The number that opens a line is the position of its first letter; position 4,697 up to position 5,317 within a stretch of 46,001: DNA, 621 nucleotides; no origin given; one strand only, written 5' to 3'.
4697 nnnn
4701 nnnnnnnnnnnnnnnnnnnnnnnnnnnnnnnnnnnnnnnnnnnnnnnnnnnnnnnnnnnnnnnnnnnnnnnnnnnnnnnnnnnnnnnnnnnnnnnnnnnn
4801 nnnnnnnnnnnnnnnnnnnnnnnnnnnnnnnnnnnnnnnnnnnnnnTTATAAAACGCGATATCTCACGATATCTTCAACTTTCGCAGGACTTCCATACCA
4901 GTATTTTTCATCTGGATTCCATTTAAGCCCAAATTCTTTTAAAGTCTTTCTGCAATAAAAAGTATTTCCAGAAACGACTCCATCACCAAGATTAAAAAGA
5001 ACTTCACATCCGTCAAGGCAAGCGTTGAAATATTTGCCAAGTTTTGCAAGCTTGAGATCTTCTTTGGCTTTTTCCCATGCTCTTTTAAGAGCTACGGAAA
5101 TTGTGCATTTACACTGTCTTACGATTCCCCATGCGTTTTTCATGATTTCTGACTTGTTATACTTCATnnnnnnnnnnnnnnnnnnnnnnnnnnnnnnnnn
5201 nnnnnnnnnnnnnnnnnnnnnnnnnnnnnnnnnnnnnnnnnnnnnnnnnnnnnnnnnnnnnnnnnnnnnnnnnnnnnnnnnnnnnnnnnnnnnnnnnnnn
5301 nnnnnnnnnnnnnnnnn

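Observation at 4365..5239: Antisense three-gene moron with its own operator-controlled promoter, built like an acr-aca or toxin-antitoxin operon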

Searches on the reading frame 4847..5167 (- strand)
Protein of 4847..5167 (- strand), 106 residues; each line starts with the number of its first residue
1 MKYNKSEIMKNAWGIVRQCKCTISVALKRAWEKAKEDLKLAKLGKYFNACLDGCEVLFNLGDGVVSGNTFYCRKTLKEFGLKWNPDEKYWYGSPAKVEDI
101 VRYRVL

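Call 6: search_protein_families(library=pfam, proteins=[window:4847-5167:-], max_evalue=1)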
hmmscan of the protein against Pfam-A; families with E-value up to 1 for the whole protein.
window:4847-5167:- (106 aa): 0 families

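Call 7: search_protein_families(library=phrogs, proteins=[window:4847-5167:-], max_evalue=0.1)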
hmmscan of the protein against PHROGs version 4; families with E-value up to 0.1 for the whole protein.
window:4847-5167:- (106 aa): 4 families
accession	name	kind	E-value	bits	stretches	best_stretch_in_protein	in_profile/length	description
phrog_8305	-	unknown function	1.1e-05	26.3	1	2-39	3-53/124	-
phrog_28198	-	unknown function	4.9e-05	24.5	1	2-41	3-43/79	-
phrog_15863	-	unknown function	0.009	16.4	0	65-96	243-274/312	-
phrog_12732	-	unknown function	0.035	15.5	1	4-36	2-42/121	-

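Call 8: search_protein_families(library=padloc, proteins=[window:4847-5167:-], max_evalue=1)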
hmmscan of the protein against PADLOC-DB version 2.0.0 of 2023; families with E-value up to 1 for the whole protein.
window:4847-5167:- (106 aa): 0 families

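Call 9: search_protein_families(library=ncbifam, proteins=[window:4847-5167:-], max_evalue=1)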
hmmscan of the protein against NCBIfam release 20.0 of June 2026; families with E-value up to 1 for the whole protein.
window:4847-5167:- (106 aa): 1 family
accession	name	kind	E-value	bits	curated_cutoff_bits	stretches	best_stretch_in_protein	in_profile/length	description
NF033948.0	AcrIIA3_fam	equivalog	0.00021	21.3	70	1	3-38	1-51/119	anti-CRISPR protein AcrIIA3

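Call 19: search_solved_structures(query=window:4847-5167:-, max_evalue=10, show_alignments=2)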
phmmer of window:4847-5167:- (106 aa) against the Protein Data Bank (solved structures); distinct sequences matched with E-value up to 10: 9.
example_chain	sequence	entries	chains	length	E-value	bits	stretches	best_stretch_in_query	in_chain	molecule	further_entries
3o9l_B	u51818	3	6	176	0.67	13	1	39-82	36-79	Renin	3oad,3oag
3vcm_A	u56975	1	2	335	1.6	11.8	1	39-82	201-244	prorenin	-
2fs4_A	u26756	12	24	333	1.6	11.8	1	39-82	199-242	Renin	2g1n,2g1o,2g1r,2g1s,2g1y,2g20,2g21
2i4q_A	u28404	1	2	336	1.6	11.8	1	39-82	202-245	Renin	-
1bil_A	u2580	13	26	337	1.6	11.8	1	39-82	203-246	Renin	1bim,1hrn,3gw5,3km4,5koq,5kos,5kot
5sxn_A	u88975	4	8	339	1.6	11.7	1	39-82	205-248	Renin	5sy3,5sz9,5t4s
1bbs_A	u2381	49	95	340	1.6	11.7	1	39-82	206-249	RENIN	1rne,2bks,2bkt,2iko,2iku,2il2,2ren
3d91_A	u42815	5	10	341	1.6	11.7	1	39-82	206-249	Renin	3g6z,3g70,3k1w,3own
2x0b_A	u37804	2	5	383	1.8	11.6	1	39-82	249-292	RENIN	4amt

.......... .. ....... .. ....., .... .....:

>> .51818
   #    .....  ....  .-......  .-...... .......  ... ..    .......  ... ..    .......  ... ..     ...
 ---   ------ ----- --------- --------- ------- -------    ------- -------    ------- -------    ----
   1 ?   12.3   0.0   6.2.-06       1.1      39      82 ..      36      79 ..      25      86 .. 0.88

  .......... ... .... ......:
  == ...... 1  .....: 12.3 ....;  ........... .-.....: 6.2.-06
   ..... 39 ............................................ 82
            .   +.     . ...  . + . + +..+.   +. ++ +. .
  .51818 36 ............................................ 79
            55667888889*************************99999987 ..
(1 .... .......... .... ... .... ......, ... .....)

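Call 22: find_homologous_proteins(query=window:4847-5167:-, max_evalue=0.001)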
Query window:4847-5167:- (106 aa): 16 proteins with E <= 0.001 among 20 candidates.
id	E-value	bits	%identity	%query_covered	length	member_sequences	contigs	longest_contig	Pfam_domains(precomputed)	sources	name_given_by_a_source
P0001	3.8e-63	228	95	100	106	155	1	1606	-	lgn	-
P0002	4.2e-57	209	92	100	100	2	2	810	-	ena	-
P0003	2.8e-56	206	85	100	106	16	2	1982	-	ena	-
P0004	1.4e-51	191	78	100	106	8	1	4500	-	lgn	-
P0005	4.6e-48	179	75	97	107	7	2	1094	-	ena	-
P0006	1.0e-28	117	96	53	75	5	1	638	-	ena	-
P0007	6.8e-21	92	66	70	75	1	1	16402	-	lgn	-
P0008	2.7e-17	80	93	42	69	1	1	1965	-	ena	-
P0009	1.6e-14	71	40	95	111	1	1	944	-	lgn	-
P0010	1.2e-13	69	44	93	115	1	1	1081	-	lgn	-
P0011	5.4e-12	63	39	95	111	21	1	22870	-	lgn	-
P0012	1.1e-8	53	39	96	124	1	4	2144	-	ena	-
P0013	6.1e-7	47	90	28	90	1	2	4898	-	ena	-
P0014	3.0e-5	42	55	44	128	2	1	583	-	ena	-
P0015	3.1e-4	38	54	43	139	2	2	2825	-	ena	-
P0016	4.5e-4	38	67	33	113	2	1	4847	-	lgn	-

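Call 58: search_protein_representatives(alignment_id=A2)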
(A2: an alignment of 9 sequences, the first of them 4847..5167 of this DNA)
Query: 9 sequences, 112 profile positions. Proteins with E-value up to 0.001 (for the whole library): 1048; up to 1e-10: 67; up to 1e-30: 2. The best 150 are listed.
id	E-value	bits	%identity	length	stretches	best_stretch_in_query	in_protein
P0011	3.3e-44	165.5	-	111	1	1-110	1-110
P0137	1.3e-31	124.9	-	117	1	1-111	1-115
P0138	4.3e-28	113.6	-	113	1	1-111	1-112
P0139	1.2e-25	105.8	-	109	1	4-111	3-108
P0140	2.0e-25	105.1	-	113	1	2-110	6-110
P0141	2.3e-25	104.8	-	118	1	2-109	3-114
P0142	3.3e-25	104.3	-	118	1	3-108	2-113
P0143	5.9e-25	103.5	-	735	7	68-108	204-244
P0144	1.9e-24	101.9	-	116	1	2-111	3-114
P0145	8.5e-24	99.8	-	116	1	1-108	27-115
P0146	3.2e-23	98.0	-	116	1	2-100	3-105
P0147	2.0e-22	95.4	-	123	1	1-106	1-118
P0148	7.2e-22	93.6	-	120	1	1-105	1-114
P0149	1.4e-21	92.7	-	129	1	1-109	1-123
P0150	6.9e-21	90.4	-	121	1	2-101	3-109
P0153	9.6e-20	86.7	-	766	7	62-108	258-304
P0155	2.4e-19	85.4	-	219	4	73-102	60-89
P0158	1.6e-18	82.8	-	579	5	71-107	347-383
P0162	2.3e-17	79.1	-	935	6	52-108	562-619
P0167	1.8e-16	76.2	-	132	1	1-111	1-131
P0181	5.5e-13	65.0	-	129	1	1-91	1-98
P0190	7.9e-12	61.2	-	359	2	69-102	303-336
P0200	6.9e-11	58.2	-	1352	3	31-107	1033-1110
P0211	3.3e-10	56.0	-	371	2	69-105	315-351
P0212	3.5e-10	56.0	-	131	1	3-102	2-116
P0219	5.9e-10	55.2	-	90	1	1-61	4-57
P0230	3.0e-09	52.9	-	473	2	60-100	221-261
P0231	4.8e-09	52.3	-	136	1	2-91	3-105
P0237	7.5e-09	51.7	-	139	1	1-59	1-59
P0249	1.2e-08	51.0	-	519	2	30-107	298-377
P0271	4.3e-08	49.2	-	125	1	1-74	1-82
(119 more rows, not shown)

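Call 59: search_protein_families(library=pfam, proteins=[P0143, P0153, P0158, P0162, P0200, P0190, P0211, P0230, P0249, P0155], max_evalue=0.001)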
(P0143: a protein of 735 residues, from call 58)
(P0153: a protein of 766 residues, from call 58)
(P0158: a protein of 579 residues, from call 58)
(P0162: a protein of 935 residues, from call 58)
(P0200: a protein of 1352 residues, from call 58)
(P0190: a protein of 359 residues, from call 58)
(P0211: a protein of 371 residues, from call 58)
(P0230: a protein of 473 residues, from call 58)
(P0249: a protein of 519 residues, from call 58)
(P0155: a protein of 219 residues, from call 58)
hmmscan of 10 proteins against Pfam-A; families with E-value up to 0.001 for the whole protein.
P0143 (735 aa): 3 families
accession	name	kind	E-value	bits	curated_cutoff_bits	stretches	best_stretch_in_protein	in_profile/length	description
PF02037.33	SAP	-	2.1e-11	43.6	23.9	1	10-44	1-35/37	SAP domain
PF18974.5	DUF5710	-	6.8e-07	29.3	26.5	0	370-390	8-28/44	Domain of unknown function (DUF5710)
PF14056.11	DUF4250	-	1.5e-05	25.3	27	0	298-317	34-53/55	Domain of unknown function (DUF4250)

P0153 (766 aa): 2 families
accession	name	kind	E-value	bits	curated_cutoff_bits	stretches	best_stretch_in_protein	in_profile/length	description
PF02037.33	SAP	-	1e-12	47.8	23.9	1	76-109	1-34/37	SAP domain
PF18974.5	DUF5710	-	2.3e-06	27.7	26.5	0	189-220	8-39/44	Domain of unknown function (DUF5710)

P0158 (579 aa): 3 families
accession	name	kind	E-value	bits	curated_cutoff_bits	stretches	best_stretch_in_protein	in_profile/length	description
PF16793.10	RepB_primase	-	1.5e-23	84.1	24.3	1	31-164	11-150/186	RepB DNA-primase N-terminal domain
PF18974.5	DUF5710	-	2.3e-13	50.1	26.5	0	507-526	11-30/44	Domain of unknown function (DUF5710)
PF14085.11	DUF4265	-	0.00029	21.2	27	0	450-486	66-102/115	Domain of unknown function (DUF4265)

P0162 (935 aa): 2 families
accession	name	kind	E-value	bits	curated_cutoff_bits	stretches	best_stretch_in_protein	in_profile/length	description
PF16793.10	RepB_primase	-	3.4e-27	96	24.3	1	25-160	7-146/186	RepB DNA-primase N-terminal domain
PF18974.5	DUF5710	-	4.9e-15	55.4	26.5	0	869-895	5-31/44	Domain of unknown function (DUF5710)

P0200 (1352 aa): 0 families

P0190 (359 aa): 2 families
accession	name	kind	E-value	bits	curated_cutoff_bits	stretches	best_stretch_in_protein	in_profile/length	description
PF00075.30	RNase_H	-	1.6e-30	106.6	25.8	1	168-289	6-140/141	RNase H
PF19277.4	GPAT_C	-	0.00049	19.9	25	0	293-349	23-77/344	Glycerol-3-phosphate acyltransferase C-terminal region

P0211 (371 aa): 3 families
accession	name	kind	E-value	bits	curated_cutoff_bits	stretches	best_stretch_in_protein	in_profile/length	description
PF00075.30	RNase_H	-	4.7e-25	88.8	25.8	1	178-299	4-138/141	RNase H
PF18974.5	DUF5710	-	1.6e-05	25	26.5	0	326-350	11-35/44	Domain of unknown function (DUF5710)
PF02484.20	Rhabdo_NV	-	0.00022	21.8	25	0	331-366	25-60/111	Rhabdovirus Non-virion protein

P0230 (473 aa): 0 families

P0249 (519 aa): 1 family
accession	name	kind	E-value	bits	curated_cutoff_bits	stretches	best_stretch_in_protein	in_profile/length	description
PF04233.19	Phage_Mu_F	-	2e-17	64.4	29.6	1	122-225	7-110/112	Phage Mu protein F like protein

P0155 (219 aa): 1 family
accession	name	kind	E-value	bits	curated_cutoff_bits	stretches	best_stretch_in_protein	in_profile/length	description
PF18974.5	DUF5710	-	2.4e-21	75.6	26.5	3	64-93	8-37/44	Domain of unknown function (DUF5710)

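Call 60: predict_structure(alignment_id=A2)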
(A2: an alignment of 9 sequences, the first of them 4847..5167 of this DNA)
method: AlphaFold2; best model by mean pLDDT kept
length: 106 residues; sequences in the alignment: 9
mean_pLDDT: 89.2   pTM: 0.67
mean pLDDT of the five models: 89.2, 87.0, 86.9, 86.2, 80.1
residues with pLDDT >= 90: 52; 70-90: 52; 50-70: 2; < 50: 0
segments of 3 or more residues with pLDDT < 50: none
pLDDT, mean of each block of 10 residues (from residue 1): 79 86 88 84 87 92 92 95 95 94 88
secondary structure, 60 per line:
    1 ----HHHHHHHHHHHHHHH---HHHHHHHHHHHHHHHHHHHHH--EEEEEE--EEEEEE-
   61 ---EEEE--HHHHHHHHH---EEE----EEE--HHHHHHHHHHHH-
elements in order: H5-19 H23-43 E46-51 E54-59 E64-67 H70-78 E82-84 E89-91 H94-105

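Call 64: search_protein_families(library=ncbifam, alignment_id=A4, max_evalue=0.001)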
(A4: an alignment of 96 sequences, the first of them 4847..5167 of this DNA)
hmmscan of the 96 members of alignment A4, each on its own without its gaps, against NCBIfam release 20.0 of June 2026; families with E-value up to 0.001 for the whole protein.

A. member 1, window:4847-5167:- (106 aa): 1 family
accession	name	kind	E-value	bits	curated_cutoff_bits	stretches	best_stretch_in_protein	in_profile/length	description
NF033948.0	AcrIIA3_fam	equivalog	0.00021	21.3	70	0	3-38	1-51/119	anti-CRISPR protein AcrIIA3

B. families by the number of members that match (of 96 scanned): 1 family
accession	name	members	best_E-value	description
NF033948.0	AcrIIA3_fam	75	2.4e-10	anti-CRISPR protein AcrIIA3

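Call 65: fold_search(model_id=the predicted structure, library=pdb)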
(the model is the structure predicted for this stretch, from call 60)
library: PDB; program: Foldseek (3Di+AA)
matches with E <= 10: 105; with E <= 0.001: 0
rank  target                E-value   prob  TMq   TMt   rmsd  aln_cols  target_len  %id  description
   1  4cbv_E                4.5e-01  0.13  0.26  0.14  10.3       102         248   10  X-ray structure of full-length ComE from Streptococcus pneumoniae. (released 2014-02-12)
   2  2oc6_A                8.6e-01  0.11  0.23  0.21  11.2        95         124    8  Crystal structure of a protein from the duf1801 family (ydhg, bsu05750) from bacillus subtilis at 1.75 A resolution (released 2007-01-16)
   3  4cbv_F                1.2e+00  0.05  0.21  0.11  11.4        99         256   11  X-ray structure of full-length ComE from Streptococcus pneumoniae. (released 2014-02-12)
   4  4qjn_A                1.3e+00  0.08  0.26  0.30  11.0       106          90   14  Crystal structure of apo nucleoid associated protein, SAV1473 (released 2014-12-17)
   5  4cbv_A                1.6e+00  0.07  0.23  0.13  10.6        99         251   10  X-ray structure of full-length ComE from Streptococcus pneumoniae. (released 2014-02-12)
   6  5ktc                  1.9e+00  0.09  0.26  0.18   8.3        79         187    9  FdhC with bound products: Coenzyme A and 3-[(R)-3-hydroxybutanoylamino]-3,6-dideoxy-d-galactose (released 2016-07-27)
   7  4cbv_C                2.1e+00  0.06  0.26  0.14  10.2       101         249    9  X-ray structure of full-length ComE from Streptococcus pneumoniae. (released 2014-02-12)
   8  4qpl_A                2.3e+00  0.13  0.26  0.19   5.1        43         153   16  Crystal structure of RNF146(RING-WWE)/UbcH5a/iso-ADPr complex (released 2014-10-15)
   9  4ec5_A                2.6e+00  0.06  0.25  0.14  14.3        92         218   10  Crystal structure of the S210C (dimer) mutant from the N-terminal domain of the secretin XcpQ from Pseudomonas aerugin (released 2012-12-05)
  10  7u32_E                2.7e+00  0.03  0.19  0.11   9.2        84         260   11  MVV cleaved synaptic complex (CSC) intasome at 3.4 A resolution (released 2022-05-11)
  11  8ro2_TF               3.3e+00  0.02  0.17  0.05  13.1        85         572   13  Integrative Structure of the human intron lariat Spliceosome (ILS'') (released 2024-09-18)
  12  1okr_A                3.3e+00  0.02  0.13  0.12  15.2        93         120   13  Three-dimensional structure of S.aureus methicillin-resistance regulating transcriptional repressor MecI. (released 2003-10-09)
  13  7ak9_B                3.5e+00  0.11  0.23  0.16   3.7        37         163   19  Structure of Salmonella TacT3 toxin bound to TacA3 antitoxin C-terminal peptide (released 2021-08-18)
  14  6pfl_A                4.0e+00  0.11  0.25  0.34   3.5        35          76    6  Crystal structure of Human HUWE1 WWE domain in complex with ADPR (released 2019-07-24)
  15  9f0y_C                4.0e+00  0.06  0.31  0.34  12.3       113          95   12  CryoEM structure of the F plasmid relaxosome with TraI in its TE mode, derived from the ss-27_+8ds+9_+143-R Locally-re (released 2025-06-04)
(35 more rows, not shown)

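Call 72: search_protein_families(library=ncbifam, proteins=[P0231, P0181, P0167, P0212, P0271, P0237, P0137, P0141, P0148, P0219], max_evalue=0.01)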
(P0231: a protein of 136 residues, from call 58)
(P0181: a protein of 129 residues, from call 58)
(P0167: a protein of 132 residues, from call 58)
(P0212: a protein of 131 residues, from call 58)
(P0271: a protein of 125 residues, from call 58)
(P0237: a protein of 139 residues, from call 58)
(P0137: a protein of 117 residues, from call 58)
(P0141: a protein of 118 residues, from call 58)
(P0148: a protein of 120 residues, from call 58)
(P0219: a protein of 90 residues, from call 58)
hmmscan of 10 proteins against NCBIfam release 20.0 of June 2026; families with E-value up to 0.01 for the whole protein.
P0231 (136 aa): 1 family
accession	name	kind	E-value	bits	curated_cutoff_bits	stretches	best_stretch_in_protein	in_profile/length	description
NF033948.0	AcrIIA3_fam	equivalog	1.1e-07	32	70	1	4-66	1-62/119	anti-CRISPR protein AcrIIA3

P0181 (129 aa): 1 family
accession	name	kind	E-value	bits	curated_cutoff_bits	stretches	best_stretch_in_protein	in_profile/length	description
NF033948.0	AcrIIA3_fam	equivalog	4.5e-08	33.2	70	1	3-57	1-61/119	anti-CRISPR protein AcrIIA3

P0167 (132 aa): 1 family
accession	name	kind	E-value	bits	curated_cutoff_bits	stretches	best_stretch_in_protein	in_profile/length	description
NF033948.0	AcrIIA3_fam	equivalog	1.6e-09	37.8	70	1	3-65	1-67/119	anti-CRISPR protein AcrIIA3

P0212 (131 aa): 1 family
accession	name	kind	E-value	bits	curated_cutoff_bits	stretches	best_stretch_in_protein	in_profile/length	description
NF033948.0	AcrIIA3_fam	equivalog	3.8e-09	36.6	70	1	2-81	1-82/119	anti-CRISPR protein AcrIIA3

P0271 (125 aa): 1 family
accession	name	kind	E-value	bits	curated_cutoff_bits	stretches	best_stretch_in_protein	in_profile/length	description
NF033948.0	AcrIIA3_fam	equivalog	1.7e-08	34.5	70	1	3-55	1-58/119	anti-CRISPR protein AcrIIA3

P0237 (139 aa): 1 family
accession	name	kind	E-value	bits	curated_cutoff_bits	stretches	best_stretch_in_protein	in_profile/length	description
NF033948.0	AcrIIA3_fam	equivalog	0.0012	18.9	70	1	3-101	1-98/119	anti-CRISPR protein AcrIIA3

P0137 (117 aa): 2 families
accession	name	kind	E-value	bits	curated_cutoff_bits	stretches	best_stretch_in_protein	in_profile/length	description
NF033948.0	AcrIIA3_fam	equivalog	1.1e-07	31.9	70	1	3-46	1-52/119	anti-CRISPR protein AcrIIA3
NF047824.1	tRNAwyosineTaw2Meth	equivalog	0.0061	16.2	350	0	17-62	26-71/245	tRNA(Phe) (4-demethylwyosine(37)-C(7)) aminocarboxypropyltransferase Taw2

P0141 (118 aa): 1 family
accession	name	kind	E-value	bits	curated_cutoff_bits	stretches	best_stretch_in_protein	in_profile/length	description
NF033948.0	AcrIIA3_fam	equivalog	1.7e-07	31.3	70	1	4-110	1-97/119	anti-CRISPR protein AcrIIA3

P0148 (120 aa): 1 family
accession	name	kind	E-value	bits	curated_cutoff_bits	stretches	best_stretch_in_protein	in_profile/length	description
NF033948.0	AcrIIA3_fam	equivalog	3.2e-08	33.6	70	1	3-59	1-65/119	anti-CRISPR protein AcrIIA3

P0219 (90 aa): 1 family
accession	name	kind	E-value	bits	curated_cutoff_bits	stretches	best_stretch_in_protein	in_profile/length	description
NF033948.0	AcrIIA3_fam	equivalog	3.9e-07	30.1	70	1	6-52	1-60/119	anti-CRISPR protein AcrIIA3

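Call 93: search_solved_structures(query=A4, max_evalue=1)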
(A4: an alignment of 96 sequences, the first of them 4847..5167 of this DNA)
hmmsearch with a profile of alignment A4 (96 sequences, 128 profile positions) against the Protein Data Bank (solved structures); distinct sequences matched with E-value up to 1: 1.
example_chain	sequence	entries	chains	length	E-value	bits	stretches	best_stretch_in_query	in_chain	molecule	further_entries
8e0l_A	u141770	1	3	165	0.25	14.8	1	37-63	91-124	BGL06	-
